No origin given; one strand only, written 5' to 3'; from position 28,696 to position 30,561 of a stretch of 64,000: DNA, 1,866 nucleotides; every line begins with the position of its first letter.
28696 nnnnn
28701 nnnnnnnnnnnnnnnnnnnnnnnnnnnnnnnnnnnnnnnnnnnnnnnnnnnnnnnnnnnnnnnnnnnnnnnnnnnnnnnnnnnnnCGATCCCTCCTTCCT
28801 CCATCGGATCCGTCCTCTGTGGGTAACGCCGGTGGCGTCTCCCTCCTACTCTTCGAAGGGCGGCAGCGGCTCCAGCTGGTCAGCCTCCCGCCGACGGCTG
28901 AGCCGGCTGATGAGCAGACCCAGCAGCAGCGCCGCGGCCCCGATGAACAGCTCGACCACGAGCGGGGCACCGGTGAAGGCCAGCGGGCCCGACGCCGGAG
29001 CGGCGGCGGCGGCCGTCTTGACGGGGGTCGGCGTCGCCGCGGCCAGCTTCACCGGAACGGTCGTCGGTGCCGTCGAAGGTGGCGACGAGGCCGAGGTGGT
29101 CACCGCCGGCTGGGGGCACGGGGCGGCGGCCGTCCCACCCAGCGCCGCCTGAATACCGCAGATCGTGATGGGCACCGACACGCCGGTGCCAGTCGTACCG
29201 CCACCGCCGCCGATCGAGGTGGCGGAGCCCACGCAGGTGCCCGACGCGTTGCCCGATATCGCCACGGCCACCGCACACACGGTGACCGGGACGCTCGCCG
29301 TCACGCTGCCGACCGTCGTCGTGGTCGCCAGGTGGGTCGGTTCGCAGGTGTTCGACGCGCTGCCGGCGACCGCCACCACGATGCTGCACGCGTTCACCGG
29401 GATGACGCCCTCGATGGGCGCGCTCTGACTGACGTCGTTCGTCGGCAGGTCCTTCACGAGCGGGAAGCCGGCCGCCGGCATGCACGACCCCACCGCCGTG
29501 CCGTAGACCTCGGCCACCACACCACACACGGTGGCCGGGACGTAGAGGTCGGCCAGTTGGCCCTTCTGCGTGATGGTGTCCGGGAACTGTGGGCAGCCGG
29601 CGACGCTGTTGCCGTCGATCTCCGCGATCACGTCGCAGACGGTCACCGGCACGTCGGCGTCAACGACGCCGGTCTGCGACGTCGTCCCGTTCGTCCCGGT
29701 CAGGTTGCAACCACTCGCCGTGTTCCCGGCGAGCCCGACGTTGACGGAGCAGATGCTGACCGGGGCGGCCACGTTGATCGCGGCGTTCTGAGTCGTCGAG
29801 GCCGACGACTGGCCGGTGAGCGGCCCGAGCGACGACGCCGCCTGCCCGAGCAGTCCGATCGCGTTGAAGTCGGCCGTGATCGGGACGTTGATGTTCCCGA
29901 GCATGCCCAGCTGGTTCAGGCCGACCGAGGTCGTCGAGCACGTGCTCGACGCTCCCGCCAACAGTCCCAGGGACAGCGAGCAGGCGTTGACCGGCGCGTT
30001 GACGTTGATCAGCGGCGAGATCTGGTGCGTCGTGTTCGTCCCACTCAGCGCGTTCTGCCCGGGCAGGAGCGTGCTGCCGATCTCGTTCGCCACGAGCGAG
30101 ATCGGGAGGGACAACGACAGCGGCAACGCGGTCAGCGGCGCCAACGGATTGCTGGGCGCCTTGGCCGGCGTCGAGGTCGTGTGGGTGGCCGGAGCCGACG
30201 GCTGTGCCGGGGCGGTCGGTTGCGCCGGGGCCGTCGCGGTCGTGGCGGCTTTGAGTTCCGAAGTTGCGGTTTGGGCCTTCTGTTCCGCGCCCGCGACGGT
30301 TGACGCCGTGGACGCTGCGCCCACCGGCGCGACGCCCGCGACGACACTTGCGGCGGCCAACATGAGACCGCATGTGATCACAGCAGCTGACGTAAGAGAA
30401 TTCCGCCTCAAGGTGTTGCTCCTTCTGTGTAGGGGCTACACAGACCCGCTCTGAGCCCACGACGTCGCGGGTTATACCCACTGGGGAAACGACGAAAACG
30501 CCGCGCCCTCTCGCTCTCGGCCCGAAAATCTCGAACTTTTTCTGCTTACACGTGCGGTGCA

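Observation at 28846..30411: Poly-chaplin-like, sortase-anchored surface protein with seven strict C-x13-C repeats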

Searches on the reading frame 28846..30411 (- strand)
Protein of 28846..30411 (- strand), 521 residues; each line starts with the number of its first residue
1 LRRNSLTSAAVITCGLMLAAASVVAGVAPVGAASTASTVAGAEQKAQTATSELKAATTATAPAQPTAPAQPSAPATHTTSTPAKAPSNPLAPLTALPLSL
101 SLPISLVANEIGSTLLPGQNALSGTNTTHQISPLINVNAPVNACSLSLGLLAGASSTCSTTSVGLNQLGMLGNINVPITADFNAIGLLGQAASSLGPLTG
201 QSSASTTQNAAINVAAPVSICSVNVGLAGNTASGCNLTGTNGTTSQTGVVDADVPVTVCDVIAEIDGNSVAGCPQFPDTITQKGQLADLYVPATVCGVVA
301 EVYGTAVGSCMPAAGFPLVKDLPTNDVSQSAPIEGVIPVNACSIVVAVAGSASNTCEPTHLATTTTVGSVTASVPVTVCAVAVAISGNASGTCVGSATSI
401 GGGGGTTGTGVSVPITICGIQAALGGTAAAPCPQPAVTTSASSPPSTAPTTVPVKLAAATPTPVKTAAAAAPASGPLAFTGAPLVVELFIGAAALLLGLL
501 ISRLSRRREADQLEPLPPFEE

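Call 4: search_protein_families(library=pfam, proteins=[window:28846-30411:-], max_evalue=10)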
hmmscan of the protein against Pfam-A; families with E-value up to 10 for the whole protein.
window:28846-30411:- (521 aa): 0 families

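Call 5: search_protein_families(library=ncbifam, proteins=[window:28846-30411:-], max_evalue=10)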
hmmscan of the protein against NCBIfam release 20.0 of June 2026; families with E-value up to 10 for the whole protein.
window:28846-30411:- (521 aa): 2 families
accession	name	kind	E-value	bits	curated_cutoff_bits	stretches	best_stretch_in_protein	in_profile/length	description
NF058583.1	LAXTG_small_WW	exception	0.075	12.7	65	1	471-509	12-50/54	LAXTG motif-containing small protein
NF040486.1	SrfA_fam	subfamily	0.93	8.8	150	1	13-89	229-305/438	SrfA family protein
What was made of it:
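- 28849..28983 (-): Cell-wall sorting signal: LAFTG (477-481), hydrophobic helix (482-505), RRR (506-508), short acidic tail. Weak hit to NCBIfam LAXTG_small_WW, E 0.075 (call 5).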

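Call 7: find_homologous_proteins(query=window:28846-30411:-, max_evalue=0.001)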
Query window:28846-30411:- (521 aa): 45 proteins with E <= 0.001 among 8000 candidates.
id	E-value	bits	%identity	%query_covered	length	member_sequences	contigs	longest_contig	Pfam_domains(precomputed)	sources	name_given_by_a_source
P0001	5.4e-169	582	70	79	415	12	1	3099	-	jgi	jgi:hypothetical protein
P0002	2.6e-158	546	65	80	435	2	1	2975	-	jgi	jgi:hypothetical protein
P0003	5.7e-157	542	62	83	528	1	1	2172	-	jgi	jgi:hypothetical protein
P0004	2.2e-153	530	64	82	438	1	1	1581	-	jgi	jgi:hypothetical protein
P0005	3.8e-152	526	62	83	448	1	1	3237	-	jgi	jgi:hypothetical protein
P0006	2.4e-150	520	55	98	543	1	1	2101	-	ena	-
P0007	3.1e-150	520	55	98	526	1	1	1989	-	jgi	-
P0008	9.6e-148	511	61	90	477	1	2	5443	-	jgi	jgi:hypothetical protein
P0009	9.0e-145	502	63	81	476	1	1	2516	-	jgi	jgi:hypothetical protein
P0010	2.5e-144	500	62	83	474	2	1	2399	-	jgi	jgi:hypothetical protein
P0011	4.3e-141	490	53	98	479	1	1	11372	-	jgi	jgi:hypothetical protein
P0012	5.7e-140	486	57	84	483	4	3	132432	-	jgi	jgi:hypothetical protein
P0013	4.9e-139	483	60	83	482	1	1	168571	-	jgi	jgi:hypothetical protein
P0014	2.0e-138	481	64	73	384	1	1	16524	-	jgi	jgi:hypothetical protein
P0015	1.5e-136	475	54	96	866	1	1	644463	-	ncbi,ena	-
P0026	2.1e-112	395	55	73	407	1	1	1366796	-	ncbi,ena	-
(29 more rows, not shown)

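Call 10: find_encoding_contigs(protein=P0026, flank=10000, max_places=3)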
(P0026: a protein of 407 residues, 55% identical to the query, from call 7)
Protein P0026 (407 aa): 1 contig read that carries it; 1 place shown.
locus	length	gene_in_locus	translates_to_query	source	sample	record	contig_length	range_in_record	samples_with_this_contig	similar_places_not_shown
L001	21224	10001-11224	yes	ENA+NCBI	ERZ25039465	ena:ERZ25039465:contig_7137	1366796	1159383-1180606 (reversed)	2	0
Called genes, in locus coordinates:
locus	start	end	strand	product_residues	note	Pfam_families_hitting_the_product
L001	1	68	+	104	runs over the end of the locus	PF05258:DciA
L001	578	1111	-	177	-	-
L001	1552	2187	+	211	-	PF01751:Toprim, PF00986:DNA_gyraseB_C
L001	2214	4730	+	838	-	PF00521:DNA_topoisoIV, PF03989:DNA_gyraseA_C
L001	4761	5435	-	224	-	PF10502:Peptidase_S26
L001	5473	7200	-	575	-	PF07969:Amidohydro_3, PF01979:Amidohydro_1 (weak)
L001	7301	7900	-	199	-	-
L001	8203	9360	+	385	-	PF06559:DCD_N, PF22769:DCD, PF22569:DCD_C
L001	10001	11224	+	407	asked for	-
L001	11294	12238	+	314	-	-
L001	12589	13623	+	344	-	-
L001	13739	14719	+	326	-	PF00248:Aldo_ket_red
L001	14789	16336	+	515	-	PF00501:AMP-binding, PF13193:AMP-binding_C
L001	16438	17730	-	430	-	PF01612:DNA_pol_A_exo1, PF00570:HRDC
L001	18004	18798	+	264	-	PF00990:GGDEF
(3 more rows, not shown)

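Call 11: find_encoding_contigs(protein=P0015, flank=10000, max_places=3)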
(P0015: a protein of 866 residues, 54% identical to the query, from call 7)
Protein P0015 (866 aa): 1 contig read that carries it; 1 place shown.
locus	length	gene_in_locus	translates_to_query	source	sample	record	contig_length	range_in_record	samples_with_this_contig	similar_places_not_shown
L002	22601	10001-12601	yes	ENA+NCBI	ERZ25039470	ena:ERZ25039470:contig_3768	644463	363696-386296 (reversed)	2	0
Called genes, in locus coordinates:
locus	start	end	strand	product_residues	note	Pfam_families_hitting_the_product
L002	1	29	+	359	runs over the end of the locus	PF02463:SMC_N, PF13476:AAA_23, PF13555:AAA_29 (weak), PF13304:AAA_21 (faint)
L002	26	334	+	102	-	PF05258:DciA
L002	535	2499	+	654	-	PF02518:HATPase_c, PF00204:DNA_gyraseB, PF01751:Toprim, PF00986:DNA_gyraseB_C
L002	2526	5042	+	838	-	PF00521:DNA_topoisoIV, PF03989:DNA_gyraseA_C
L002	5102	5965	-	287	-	PF10502:Peptidase_S26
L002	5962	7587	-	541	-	PF07969:Amidohydro_3, PF01979:Amidohydro_1 (weak)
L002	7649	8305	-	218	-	-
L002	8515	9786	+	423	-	PF06559:DCD_N, PF22769:DCD, PF22569:DCD_C, PF22769:DCD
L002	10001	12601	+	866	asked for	-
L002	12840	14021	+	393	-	-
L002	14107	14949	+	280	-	PF00248:Aldo_ket_red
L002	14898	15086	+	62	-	PF00248:Aldo_ket_red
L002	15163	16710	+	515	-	PF00501:AMP-binding, PF13193:AMP-binding_C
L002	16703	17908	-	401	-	PF01612:DNA_pol_A_exo1, PF00570:HRDC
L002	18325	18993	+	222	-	PF00990:GGDEF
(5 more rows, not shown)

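Call 13: find_related_loci(query=A1, collection=genome_contigs, flank=10000)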
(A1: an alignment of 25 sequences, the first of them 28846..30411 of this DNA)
Query A1 (521 aa) in genome_contigs; peptide patterns used: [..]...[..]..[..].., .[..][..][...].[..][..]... (x = any residue, [..] = any of these).
99 stretches matched a pattern; 69 encode a relative of the query (tblastn E <= 1e-3); 68 distinct loci.
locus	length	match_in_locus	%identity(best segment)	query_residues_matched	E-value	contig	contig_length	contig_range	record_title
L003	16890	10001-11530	66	1-520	0e+0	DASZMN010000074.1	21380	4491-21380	MAG TPA_asm: Acidimicrobiales bacterium isolate SMAG_U5892 k141_5306132, whole genome shotgun sequence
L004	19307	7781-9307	67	1-521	0e+0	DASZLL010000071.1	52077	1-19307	MAG TPA_asm: Acidimicrobiales bacterium isolate SMAG_U5863 k141_3355910, whole genome shotgun sequence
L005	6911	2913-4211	70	80-512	0e+0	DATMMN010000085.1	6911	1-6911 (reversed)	MAG TPA_asm: Acidimicrobiales bacterium isolate SMAG_U12824 k141_1073892, whole genome shotgun sequence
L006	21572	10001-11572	62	1-521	3e-178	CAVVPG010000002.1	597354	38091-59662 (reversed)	MAG: uncultured Acidimicrobiaceae bacterium isolate MFD02248.bin.2.70 genome assembly, contig: contig_25287, whole genom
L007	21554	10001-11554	67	1-519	3e-176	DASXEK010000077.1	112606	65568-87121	MAG TPA_asm: Acidimicrobiales bacterium isolate SMAG_U5110 k141_3156439, whole genome shotgun sequence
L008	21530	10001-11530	62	1-512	0e+0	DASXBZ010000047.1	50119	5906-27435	MAG TPA_asm: Acidimicrobiales bacterium isolate SMAG_U5047 k141_155476, whole genome shotgun sequence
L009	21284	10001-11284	67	88-510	2e-170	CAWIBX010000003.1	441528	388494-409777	MAG: uncultured Acidimicrobiaceae bacterium isolate MFD01248.bin.1.4 genome assembly, contig: contig_26694, whole genome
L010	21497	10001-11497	62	1-512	8e-165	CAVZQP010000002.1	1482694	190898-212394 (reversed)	MAG: uncultured Acidimicrobiaceae bacterium isolate MFD05705.bin.1.43 genome assembly, contig: contig_16204, whole genom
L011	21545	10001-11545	61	1-507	4e-164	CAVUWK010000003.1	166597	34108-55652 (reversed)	MAG: uncultured Acidimicrobiaceae bacterium isolate MFD01138.bin.2.1 genome assembly, contig: contig_26394, whole genome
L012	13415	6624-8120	65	1-502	1e-166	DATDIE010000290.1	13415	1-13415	MAG TPA_asm: Acidimicrobiales bacterium isolate SMAG_U296 k141_265751, whole genome shotgun sequence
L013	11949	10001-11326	64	79-517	6e-161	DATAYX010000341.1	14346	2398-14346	MAG TPA_asm: Acidimicrobiales bacterium isolate SMAG_U5690 k141_2680199, whole genome shotgun sequence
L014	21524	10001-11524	60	3-512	1e-160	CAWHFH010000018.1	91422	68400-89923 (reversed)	MAG: uncultured Acidimicrobiaceae bacterium isolate MFD09603.bin.3.130 genome assembly, contig: contig_52556, whole geno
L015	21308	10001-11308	65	88-508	5e-159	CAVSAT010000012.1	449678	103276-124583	MAG: uncultured Acidimicrobiaceae bacterium isolate MFD05705.bin.2.145 genome assembly, contig: contig_45783, whole geno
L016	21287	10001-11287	72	88-512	2e-157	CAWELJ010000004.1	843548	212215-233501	MAG: uncultured Acidimicrobiaceae bacterium isolate MFD05705.bin.2.72 genome assembly, contig: contig_26768, whole genom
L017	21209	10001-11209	69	102-505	8e-157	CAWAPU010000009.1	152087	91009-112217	MAG: uncultured Acidimicrobiaceae bacterium isolate MFD04434.bin.2.146 genome assembly, contig: contig_39459, whole geno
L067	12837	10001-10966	27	135-432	2e-10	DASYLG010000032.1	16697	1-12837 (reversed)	MAG TPA_asm: Iamia sp. isolate SMAG_U4342 k141_2516641, whole genome shotgun sequence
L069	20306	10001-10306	34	173-393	1e-6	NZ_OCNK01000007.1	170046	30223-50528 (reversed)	Blastococcus haudaquaticus strain DSM 44270, whole genome shotgun sequence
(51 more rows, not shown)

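Call 17: search_protein_families(library=pfam, proteins=[L069:9749-10669:+, L067:9620-11320:+], max_evalue=10)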
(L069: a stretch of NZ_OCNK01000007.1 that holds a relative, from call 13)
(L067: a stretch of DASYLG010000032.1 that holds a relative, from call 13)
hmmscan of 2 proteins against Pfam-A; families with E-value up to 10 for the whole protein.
L069:9749-10669:+ (306 aa): 1 family
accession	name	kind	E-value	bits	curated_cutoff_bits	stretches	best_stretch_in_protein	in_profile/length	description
PF25117.1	Agd3_C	-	0.45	10.8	27.5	0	27-45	14-32/67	Agd3 C-terminal domain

L067:9620-11320:+ (566 aa): 3 families
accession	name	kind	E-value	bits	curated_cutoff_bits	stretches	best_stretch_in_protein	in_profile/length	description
PF03777.18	ChpA-C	-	0.0018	18.5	21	5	301-322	29-50/57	ChpA-C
PF00746.26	Gram_pos_anchor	-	0.18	12.2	20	1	538-559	12-34/43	LPXTG cell wall anchor motif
PF02948.20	Amelogenin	-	0.29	12.1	27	1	450-490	116-158/179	Amelogenin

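Call 18: search_protein_families(library=ncbifam, proteins=[L069:9749-10669:+, L067:9620-11320:+], max_evalue=10)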
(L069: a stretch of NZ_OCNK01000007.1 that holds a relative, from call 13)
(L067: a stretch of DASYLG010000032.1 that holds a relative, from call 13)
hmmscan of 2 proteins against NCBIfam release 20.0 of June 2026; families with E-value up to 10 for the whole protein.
L069:9749-10669:+ (306 aa): 0 families

L067:9620-11320:+ (566 aa): 2 families
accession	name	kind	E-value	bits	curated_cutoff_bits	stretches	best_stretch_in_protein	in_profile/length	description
TIGR01167.1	LPXTG_anchor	domain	1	10.1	15.9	1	534-561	1-30/34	LPXTG cell wall anchor domain-containing protein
NF033804.1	Streccoc_I_II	equivalog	1.4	6.1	1500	1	456-493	939-976/1551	antigen I/II family LPXTG-anchored adhesin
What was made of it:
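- On Chaplin domain family (Pfam PF03777 ChpA-C / DUF320): NCBIfam also gave no chaplin hit (calls 5, 18).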

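Call 34: predict_structure(alignment_id=A2)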
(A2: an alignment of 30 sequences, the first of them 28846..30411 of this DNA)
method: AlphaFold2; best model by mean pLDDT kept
length: 521 residues; sequences in the alignment: 30
mean_pLDDT: 51.7   pTM: 0.45
mean pLDDT of the five models: 51.7, 43.8, 42.9, 42.4, 41.1
residues with pLDDT >= 90: 1; 70-90: 102; 50-70: 132; < 50: 286
segments of 3 or more residues with pLDDT < 50: 1-43, 53-141, 159-214, 236-243, 314-327, 360-371, 398-409, 436-482
pLDDT, mean of each block of 10 residues (from residue 1): 37 30 30 33 52 46 38 35 39 36 27 30 33 38 54 55 35 35 46 37 39 52 66 51 51 61 68 55 57 72 80 41 43 65 83 73 46 68 87 62 41 68 86 55 44 36 37 39 67 84 81 65 55
secondary structure, 60 per line:
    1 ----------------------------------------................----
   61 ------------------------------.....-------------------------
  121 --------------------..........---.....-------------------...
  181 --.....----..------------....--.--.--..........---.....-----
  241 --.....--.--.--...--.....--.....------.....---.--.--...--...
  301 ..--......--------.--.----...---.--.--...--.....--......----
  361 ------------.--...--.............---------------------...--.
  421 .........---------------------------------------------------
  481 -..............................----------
elements in order: H41-56 H91-95 E141-150 E154-158 E178-180 E183-187 E206-209 E218-227 E231-235 E243-247 E256-258 E261-265 E268-272 E279-283 E293-295 E298-302 E305-310 E327-329 E339-341 E344-348 E351-356 E376-378 E381-393 E415-417 E420-429 H482-511
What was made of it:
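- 30127..30315 (-): Variable Ala/Pro/Thr/Gln-rich low-complexity N-terminal segment, residues 33-95. AF2 pLDDT <50 (call 34).
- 29482..29556 (-): Unit 5, residues 286-310 (C296-x13-C310). AF2 predicts a local hairpin with pLDDT 72-80 (call 34).
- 29344..29418 (-): Unit 6, residues 332-356 (C342-x13-C356). Local pLDDT up to 83 (call 34).
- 29233..29307 (-): Unit 7, residues 369-393 (C379-x13-C393). Local pLDDT up to 87 (call 34).
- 29116..29190 (-): Unit 8, residues 408-432 (C418-x13-C432). Local pLDDT up to 86 (call 34).
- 28849..28983 (-): AF2 predicts helix 482-511 (call 34).
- On Chaplin superfamily (remote homology): AF2 shows only local hairpins (call 34).
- AF2 predicts a beta-hairpin for each C-x13-C unit, with local pLDDT up to 87 (call 34).
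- Tried and rejected: Only the local hairpins are credible (call 34).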

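Call 77: search_protein_families(library=pfam, alignment_id=A2, max_evalue=10)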
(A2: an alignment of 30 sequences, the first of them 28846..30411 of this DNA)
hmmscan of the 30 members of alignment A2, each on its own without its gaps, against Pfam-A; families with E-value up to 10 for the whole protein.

A. member 1, window:28846-30411:- (521 aa): 0 families

B. families by the number of members that match (of 30 scanned): 3 families
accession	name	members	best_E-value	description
PF01238.27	PMI_typeI_C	6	0.0029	Phosphomannose isomerase type I C-terminal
PF23810.1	DUF7182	2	0.058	Family of unknown function (DUF7182)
PF15730.10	DUF4680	1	4.9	Domain of unknown function (DUF4680)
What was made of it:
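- There is no direct Pfam or NCBIfam hit (calls 4, 5, 77).
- Tried and rejected: Direct Pfam and NCBIfam scans of the whole protein, of four sub-segments and of 30 orthologues gave no chaplin hit (calls 4, 5, 17, 18, 77).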
